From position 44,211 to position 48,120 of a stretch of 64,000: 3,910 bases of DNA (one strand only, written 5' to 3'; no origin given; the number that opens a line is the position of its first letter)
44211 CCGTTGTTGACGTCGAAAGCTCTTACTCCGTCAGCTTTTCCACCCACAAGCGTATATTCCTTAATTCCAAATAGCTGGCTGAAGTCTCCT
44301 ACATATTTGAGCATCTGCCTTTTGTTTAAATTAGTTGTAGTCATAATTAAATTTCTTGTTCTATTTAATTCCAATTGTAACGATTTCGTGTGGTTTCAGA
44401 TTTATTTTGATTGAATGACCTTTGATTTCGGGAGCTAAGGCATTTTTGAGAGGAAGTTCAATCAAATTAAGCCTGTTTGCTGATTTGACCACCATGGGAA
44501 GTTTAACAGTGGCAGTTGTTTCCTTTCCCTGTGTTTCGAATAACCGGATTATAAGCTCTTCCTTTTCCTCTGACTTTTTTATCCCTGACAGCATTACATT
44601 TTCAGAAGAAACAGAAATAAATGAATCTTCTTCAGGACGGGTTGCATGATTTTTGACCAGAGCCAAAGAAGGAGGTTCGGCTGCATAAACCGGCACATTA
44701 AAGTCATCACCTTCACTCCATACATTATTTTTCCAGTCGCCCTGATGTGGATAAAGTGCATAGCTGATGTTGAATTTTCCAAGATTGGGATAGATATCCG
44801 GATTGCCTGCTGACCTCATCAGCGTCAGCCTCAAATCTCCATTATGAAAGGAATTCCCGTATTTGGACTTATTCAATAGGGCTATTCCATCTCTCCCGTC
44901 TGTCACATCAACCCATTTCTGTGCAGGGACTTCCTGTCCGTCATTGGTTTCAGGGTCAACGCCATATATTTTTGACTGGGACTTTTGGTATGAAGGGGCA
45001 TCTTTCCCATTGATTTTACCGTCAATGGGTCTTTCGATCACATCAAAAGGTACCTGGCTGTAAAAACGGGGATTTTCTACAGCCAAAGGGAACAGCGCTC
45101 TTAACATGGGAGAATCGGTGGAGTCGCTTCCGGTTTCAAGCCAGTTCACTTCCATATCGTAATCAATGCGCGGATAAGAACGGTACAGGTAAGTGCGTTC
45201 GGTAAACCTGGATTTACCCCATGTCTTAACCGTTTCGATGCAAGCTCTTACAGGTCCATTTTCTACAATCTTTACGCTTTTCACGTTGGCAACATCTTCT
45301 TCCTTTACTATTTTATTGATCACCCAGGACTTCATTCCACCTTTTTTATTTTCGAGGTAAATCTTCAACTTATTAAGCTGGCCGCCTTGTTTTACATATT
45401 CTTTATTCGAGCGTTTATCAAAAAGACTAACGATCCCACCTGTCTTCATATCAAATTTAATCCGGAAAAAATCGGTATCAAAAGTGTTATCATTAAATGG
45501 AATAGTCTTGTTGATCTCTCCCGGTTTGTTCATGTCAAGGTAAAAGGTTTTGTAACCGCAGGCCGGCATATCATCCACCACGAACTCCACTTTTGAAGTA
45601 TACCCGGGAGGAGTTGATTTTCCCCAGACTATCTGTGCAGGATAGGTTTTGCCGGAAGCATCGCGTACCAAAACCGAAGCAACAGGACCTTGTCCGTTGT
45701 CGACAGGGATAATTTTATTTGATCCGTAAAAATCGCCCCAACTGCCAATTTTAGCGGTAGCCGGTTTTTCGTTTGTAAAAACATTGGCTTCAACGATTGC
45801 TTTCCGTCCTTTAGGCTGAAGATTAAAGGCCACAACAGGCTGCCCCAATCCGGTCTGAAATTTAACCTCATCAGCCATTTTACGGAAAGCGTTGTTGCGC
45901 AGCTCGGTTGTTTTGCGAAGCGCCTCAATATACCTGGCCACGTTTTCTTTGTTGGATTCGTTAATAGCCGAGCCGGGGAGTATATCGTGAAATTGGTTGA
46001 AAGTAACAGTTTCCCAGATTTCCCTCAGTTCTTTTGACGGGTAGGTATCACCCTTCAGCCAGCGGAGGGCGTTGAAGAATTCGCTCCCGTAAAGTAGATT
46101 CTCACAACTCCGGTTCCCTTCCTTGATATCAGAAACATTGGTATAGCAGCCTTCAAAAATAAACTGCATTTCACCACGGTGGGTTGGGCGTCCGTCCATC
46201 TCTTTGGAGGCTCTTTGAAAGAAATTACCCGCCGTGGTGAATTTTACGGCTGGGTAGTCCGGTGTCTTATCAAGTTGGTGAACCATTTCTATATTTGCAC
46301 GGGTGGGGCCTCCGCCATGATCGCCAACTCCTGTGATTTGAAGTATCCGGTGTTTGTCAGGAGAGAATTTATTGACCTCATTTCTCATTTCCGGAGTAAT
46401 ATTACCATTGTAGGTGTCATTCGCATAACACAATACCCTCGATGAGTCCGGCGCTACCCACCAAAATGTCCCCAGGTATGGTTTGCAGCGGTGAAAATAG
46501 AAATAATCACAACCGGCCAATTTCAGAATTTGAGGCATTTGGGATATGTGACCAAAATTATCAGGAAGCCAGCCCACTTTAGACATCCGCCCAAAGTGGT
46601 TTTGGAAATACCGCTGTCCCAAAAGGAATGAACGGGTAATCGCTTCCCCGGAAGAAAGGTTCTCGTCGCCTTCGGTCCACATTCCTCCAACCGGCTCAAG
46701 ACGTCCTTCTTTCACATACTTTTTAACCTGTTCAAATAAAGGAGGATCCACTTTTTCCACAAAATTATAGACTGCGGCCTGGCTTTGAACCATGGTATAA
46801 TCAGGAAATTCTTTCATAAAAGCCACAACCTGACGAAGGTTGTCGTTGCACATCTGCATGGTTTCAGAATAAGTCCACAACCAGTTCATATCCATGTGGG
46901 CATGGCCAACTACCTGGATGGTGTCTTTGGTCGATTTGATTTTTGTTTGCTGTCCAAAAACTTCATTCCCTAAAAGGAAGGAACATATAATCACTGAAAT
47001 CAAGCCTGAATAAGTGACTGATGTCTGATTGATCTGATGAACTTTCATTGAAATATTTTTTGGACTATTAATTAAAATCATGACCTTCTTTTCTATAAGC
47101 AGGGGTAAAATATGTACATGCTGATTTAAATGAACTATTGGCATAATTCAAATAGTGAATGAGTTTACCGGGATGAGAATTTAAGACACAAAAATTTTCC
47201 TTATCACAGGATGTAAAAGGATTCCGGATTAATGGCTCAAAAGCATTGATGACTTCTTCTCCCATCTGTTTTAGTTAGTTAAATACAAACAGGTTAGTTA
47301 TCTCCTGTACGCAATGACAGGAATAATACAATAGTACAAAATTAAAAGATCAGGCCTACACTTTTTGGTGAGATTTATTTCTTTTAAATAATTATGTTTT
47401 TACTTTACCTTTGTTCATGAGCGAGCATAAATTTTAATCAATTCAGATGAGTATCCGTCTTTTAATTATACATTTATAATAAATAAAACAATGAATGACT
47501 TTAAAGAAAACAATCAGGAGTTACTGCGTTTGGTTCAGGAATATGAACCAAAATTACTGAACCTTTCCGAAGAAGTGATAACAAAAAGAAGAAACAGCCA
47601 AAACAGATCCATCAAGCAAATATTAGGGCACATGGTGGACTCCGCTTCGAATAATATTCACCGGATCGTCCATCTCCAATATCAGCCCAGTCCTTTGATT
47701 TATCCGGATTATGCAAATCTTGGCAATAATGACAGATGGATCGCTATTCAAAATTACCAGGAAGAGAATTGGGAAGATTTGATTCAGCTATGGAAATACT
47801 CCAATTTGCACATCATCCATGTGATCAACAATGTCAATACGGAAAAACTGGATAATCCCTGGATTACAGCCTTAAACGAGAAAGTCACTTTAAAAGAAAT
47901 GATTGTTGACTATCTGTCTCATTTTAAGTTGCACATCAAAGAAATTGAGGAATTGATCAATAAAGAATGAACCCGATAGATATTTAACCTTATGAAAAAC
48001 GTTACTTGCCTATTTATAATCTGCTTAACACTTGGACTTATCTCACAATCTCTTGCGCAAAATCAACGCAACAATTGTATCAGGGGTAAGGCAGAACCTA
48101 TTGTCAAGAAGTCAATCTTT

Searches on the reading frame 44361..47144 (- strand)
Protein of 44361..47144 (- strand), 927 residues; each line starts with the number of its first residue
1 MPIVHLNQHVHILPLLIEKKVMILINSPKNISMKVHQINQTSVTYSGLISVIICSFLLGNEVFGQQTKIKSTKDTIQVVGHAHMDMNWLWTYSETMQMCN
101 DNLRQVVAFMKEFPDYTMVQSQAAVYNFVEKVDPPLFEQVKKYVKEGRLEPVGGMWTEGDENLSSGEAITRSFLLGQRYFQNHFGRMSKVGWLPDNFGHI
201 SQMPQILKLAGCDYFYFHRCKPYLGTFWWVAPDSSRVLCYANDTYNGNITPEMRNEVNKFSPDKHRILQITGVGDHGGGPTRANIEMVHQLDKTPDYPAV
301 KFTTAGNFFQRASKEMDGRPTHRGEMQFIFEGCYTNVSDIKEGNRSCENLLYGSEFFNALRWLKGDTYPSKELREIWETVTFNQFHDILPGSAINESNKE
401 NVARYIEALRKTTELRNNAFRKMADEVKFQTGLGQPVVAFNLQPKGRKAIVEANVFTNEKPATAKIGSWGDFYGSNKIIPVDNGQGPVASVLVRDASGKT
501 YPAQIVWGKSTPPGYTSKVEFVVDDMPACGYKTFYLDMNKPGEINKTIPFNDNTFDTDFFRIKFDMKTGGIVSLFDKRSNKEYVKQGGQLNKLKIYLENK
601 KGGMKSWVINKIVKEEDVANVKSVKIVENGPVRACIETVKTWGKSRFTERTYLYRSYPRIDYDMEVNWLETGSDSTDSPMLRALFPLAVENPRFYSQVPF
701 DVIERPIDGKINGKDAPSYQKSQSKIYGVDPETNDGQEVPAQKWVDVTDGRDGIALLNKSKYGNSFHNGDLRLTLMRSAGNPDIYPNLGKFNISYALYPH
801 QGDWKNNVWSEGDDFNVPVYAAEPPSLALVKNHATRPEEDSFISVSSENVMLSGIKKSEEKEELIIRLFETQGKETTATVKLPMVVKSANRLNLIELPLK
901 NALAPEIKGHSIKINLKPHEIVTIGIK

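Call 9: search_protein_families(library=pfam, proteins=[window:44361-47144:-], max_evalue=0.001)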
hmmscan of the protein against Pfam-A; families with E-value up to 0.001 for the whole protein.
window:44361-47144:- (927 aa): 4 families
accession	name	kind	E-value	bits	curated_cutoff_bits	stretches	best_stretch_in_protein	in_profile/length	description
PF01074.27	Glyco_hydro_38N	-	2.2e-64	217.9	25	1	75-314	1-257/270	Glycosyl hydrolases family 38 N-terminal domain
PF07748.19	Glyco_hydro_38C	-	3.2e-33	116.2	25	1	557-783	3-204/206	Glycosyl hydrolases family 38 C-terminal domain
PF09261.16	Alpha-mann_mid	-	1.4e-21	76.8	31.1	1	330-423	3-96/96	Alpha mannosidase middle domain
PF17677.7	Glyco_hydro38C2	-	5.9e-16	58.8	22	1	849-924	1-72/72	Glycosyl hydrolases family 38 C-terminal beta sandwich domain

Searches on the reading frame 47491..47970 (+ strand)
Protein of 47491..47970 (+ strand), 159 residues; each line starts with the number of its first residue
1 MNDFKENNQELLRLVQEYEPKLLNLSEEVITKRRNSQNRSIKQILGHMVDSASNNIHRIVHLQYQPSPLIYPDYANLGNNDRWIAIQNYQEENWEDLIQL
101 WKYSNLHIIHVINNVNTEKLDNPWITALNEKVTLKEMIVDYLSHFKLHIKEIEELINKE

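Call 9: search_protein_families(library=pfam, proteins=[window:47491-47970:+], max_evalue=0.001)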
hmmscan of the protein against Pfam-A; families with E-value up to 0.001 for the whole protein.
window:47491-47970:+ (159 aa): 1 family
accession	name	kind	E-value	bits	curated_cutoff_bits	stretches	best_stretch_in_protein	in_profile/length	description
PF12867.12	DinB_2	-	8.8e-06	26.6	24.8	1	21-152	12-128/128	DinB superfamily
